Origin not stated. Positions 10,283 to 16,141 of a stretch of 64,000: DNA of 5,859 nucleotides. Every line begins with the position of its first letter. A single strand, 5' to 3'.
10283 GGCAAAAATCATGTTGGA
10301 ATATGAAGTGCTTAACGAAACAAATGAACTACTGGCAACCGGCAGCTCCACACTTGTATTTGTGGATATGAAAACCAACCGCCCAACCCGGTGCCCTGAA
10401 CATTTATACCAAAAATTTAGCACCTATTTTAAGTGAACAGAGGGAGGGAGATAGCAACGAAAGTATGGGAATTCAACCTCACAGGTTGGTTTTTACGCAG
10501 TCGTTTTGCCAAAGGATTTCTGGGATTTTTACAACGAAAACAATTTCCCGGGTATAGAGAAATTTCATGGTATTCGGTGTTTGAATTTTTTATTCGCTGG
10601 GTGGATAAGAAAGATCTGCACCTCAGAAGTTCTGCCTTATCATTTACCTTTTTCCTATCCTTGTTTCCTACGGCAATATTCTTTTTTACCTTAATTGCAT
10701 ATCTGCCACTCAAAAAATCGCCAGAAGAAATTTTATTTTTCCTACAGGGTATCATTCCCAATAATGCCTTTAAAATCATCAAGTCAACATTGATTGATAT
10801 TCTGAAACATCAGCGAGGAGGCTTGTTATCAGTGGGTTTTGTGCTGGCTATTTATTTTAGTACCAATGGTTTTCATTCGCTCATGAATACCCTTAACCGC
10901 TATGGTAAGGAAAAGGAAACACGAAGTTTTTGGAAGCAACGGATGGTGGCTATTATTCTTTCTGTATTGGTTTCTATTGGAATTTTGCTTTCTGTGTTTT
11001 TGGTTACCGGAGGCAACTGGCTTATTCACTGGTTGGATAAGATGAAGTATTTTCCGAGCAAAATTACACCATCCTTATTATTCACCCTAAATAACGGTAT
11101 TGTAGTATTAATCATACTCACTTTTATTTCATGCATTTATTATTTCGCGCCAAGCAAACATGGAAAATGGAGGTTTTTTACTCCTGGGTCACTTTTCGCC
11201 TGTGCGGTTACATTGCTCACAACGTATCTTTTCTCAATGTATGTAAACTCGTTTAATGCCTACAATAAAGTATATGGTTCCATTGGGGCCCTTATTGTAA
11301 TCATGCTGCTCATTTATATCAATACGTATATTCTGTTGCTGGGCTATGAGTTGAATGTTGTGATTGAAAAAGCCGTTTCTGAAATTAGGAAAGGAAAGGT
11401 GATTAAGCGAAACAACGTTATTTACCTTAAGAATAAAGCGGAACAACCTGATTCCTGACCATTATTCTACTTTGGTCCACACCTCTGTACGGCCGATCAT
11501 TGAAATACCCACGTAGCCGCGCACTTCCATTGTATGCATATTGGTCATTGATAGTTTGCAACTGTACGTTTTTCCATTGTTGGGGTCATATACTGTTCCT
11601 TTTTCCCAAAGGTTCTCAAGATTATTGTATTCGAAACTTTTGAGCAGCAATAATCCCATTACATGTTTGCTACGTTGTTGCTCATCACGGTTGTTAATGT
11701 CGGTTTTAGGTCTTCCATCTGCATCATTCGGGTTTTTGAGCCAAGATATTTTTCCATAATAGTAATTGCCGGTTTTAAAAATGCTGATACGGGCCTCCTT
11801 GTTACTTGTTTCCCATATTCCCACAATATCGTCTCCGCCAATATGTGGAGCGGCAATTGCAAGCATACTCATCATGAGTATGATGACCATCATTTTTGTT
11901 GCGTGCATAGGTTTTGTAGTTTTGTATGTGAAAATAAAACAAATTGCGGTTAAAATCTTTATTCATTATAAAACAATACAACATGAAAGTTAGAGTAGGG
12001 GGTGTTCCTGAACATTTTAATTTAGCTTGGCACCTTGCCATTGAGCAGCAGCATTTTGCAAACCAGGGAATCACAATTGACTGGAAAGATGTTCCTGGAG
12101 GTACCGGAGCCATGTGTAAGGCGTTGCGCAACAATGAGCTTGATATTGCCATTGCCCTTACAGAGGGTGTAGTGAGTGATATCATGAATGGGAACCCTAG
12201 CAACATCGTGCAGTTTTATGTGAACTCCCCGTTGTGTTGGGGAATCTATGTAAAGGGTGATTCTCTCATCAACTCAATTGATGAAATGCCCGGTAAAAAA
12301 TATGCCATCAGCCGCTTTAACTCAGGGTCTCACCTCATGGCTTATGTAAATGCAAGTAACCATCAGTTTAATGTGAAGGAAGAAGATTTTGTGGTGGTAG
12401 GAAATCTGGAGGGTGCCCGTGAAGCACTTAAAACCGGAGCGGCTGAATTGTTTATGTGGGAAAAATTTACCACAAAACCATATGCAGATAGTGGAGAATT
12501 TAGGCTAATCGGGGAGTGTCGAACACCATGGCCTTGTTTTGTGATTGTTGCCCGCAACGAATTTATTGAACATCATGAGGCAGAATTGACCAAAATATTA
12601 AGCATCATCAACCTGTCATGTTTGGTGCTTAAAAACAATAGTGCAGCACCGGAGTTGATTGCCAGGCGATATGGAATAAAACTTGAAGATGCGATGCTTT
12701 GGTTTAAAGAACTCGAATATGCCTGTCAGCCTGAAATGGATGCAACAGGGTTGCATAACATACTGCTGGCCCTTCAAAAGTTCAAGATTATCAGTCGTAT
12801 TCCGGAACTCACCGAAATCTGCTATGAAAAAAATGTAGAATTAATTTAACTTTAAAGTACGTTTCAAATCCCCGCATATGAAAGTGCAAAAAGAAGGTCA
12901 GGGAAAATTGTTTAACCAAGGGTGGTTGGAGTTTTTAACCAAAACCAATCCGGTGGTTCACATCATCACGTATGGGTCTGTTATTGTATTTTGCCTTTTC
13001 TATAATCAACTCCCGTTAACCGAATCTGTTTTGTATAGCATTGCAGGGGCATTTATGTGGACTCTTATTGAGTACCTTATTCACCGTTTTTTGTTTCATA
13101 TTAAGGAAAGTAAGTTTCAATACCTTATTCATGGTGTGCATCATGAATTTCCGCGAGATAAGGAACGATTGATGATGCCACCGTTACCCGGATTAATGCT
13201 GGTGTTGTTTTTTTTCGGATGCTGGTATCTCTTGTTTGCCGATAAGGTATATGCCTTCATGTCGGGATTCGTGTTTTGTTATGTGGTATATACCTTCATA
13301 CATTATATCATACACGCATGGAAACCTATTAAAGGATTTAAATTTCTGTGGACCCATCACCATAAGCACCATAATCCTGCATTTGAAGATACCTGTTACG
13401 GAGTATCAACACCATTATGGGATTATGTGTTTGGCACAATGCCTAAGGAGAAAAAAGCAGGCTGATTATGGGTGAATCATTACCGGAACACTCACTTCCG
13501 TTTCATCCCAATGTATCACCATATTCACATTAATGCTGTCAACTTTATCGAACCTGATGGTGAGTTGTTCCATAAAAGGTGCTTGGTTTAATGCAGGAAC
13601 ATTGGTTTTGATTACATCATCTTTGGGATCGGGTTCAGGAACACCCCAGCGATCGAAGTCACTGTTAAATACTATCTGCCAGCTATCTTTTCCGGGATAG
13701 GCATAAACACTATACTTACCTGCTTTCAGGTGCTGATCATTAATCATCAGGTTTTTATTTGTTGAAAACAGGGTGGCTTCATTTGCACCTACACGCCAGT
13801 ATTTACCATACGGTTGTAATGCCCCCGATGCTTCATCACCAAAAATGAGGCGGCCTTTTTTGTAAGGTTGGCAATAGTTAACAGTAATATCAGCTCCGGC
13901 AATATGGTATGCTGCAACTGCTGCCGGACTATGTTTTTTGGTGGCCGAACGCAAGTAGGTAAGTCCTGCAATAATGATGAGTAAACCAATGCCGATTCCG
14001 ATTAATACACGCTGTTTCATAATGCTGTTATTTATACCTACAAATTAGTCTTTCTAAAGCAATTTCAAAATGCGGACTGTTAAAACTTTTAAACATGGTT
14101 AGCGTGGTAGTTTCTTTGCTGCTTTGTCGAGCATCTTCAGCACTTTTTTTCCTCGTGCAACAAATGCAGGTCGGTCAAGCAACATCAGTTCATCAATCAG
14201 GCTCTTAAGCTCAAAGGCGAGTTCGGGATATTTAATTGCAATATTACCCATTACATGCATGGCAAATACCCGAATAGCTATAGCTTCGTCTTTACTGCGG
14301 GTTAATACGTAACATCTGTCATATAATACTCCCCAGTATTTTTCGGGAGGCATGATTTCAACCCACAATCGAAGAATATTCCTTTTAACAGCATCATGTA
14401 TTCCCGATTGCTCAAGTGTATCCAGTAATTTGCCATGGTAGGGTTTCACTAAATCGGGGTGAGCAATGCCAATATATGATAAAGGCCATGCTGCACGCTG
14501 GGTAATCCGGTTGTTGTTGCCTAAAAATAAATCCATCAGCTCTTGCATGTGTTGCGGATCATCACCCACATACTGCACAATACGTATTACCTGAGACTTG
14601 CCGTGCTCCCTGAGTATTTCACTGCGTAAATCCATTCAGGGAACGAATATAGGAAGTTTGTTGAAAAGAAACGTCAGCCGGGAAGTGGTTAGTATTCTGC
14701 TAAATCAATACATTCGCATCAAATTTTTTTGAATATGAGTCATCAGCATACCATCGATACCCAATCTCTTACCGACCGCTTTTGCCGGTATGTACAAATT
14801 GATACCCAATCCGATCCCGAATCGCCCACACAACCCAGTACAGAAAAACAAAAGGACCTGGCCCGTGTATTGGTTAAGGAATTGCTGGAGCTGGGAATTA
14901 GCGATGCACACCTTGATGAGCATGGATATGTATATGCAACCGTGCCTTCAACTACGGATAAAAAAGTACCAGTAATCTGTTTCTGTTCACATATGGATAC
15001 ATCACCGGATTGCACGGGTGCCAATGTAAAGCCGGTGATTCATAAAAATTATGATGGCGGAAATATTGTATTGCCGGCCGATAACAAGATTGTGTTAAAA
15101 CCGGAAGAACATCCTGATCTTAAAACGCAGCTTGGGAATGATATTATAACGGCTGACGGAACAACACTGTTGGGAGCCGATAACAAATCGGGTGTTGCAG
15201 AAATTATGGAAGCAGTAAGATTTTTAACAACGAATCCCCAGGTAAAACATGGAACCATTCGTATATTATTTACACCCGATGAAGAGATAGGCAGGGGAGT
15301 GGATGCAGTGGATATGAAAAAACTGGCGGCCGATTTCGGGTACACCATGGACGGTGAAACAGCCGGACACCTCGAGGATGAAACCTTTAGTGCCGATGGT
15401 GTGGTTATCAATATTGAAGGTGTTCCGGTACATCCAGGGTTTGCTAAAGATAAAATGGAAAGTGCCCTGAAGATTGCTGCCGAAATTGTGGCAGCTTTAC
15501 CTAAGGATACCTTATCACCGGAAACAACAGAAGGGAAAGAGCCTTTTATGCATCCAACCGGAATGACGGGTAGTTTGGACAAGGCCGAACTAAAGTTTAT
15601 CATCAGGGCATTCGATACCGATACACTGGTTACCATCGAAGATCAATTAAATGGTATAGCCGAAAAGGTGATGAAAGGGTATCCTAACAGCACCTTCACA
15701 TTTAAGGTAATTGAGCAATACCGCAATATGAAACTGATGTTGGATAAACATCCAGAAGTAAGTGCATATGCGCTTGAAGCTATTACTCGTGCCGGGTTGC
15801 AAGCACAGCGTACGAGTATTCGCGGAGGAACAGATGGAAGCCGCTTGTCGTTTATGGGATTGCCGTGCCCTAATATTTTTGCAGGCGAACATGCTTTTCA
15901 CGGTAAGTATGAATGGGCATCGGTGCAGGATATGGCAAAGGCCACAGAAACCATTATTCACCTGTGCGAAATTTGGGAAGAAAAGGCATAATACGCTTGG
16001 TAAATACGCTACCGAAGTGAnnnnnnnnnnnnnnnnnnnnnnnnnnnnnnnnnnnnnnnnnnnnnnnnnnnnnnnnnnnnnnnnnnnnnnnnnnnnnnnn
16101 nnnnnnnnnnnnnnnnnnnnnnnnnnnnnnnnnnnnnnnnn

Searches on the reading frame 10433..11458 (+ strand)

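Call 34: search_protein_families(library=pfam, proteins=[window:10433-11458:+], max_evalue=0.00001)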
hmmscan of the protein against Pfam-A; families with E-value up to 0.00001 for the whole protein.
window:10433-11458:+ (341 aa): 1 family
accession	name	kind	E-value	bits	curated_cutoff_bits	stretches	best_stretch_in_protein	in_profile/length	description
PF03631.20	Virul_fac_BrkB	-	3.5e-61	207.5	33.7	1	59-313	2-257/259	Virulence factor BrkB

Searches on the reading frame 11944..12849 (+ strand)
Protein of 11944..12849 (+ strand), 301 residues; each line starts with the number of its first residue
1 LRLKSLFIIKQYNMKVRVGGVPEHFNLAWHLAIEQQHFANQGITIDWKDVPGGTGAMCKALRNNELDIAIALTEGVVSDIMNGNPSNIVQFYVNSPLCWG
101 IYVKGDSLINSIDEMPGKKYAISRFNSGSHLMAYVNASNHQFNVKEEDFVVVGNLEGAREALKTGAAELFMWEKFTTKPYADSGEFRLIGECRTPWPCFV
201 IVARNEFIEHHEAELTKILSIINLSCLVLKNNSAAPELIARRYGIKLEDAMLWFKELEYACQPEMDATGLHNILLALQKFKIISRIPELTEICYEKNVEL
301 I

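Call 34: search_protein_families(library=pfam, proteins=[window:11944-12849:+], max_evalue=0.00001)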
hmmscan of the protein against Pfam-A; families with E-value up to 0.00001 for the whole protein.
window:11944-12849:+ (301 aa): 2 families
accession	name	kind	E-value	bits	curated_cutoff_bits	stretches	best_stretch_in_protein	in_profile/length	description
PF22384.1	PBP2_Ca3427_like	-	6.2e-18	65.5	27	1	112-191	13-94/95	Ca3427-like PBP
PF09084.16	NMT1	-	2.5e-08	34.5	20.5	1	31-223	9-203/216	NMT1/THI5 like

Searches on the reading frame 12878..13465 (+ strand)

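Call 34: search_protein_families(library=pfam, proteins=[window:12878-13465:+], max_evalue=0.00001)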
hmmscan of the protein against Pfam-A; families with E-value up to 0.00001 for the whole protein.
window:12878-13465:+ (195 aa): 1 family
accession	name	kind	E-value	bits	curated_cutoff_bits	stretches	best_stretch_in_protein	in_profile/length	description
PF04116.19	FA_hydroxylase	-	3.3e-18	66.8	31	1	56-187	3-132/132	Fatty acid hydroxylase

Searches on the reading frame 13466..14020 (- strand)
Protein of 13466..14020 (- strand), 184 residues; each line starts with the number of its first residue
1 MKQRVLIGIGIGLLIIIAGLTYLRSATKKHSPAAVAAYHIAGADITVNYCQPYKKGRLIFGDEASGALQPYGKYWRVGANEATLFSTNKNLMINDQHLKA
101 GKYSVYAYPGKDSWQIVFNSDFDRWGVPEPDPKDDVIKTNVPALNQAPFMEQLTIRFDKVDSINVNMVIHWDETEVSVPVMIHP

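Call 34: search_protein_families(library=pfam, proteins=[window:13466-14020:-], max_evalue=0.00001)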
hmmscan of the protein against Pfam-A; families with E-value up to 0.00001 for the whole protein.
window:13466-14020:- (184 aa): 1 family
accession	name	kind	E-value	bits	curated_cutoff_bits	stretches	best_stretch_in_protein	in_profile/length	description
PF11138.13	DUF2911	-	6.4e-45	153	27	1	31-180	1-145/145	Protein of unknown function (DUF2911)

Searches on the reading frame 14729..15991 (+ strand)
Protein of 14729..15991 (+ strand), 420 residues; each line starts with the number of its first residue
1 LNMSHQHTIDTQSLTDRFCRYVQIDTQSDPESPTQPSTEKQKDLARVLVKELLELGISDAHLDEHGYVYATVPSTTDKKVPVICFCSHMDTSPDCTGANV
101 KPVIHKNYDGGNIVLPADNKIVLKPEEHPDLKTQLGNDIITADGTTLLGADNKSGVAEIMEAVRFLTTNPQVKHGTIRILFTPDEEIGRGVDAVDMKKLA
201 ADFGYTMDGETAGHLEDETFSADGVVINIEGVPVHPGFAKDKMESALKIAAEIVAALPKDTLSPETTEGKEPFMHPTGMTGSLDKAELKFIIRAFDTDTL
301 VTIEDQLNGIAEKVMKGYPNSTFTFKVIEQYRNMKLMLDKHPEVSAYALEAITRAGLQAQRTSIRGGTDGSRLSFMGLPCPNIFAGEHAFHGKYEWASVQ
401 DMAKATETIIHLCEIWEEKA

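Call 35: search_protein_families(library=pfam, proteins=[window:14729-15991:+], max_evalue=0.00001)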
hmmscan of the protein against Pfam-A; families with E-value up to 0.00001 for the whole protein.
window:14729-15991:+ (420 aa): 3 families
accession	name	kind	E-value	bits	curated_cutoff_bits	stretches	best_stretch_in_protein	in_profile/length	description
PF01546.33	Peptidase_M20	-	4.1e-14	53.4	24.6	1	150-413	34-204/206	Peptidase family M20/M25/M40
PF07687.19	M20_dimer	-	1.6e-12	47.8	21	1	219-317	3-105/107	Peptidase dimerisation domain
PF05343.19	Peptidase_M42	-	4e-08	33.1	23.2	0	151-247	134-234/292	M42 glutamyl aminopeptidase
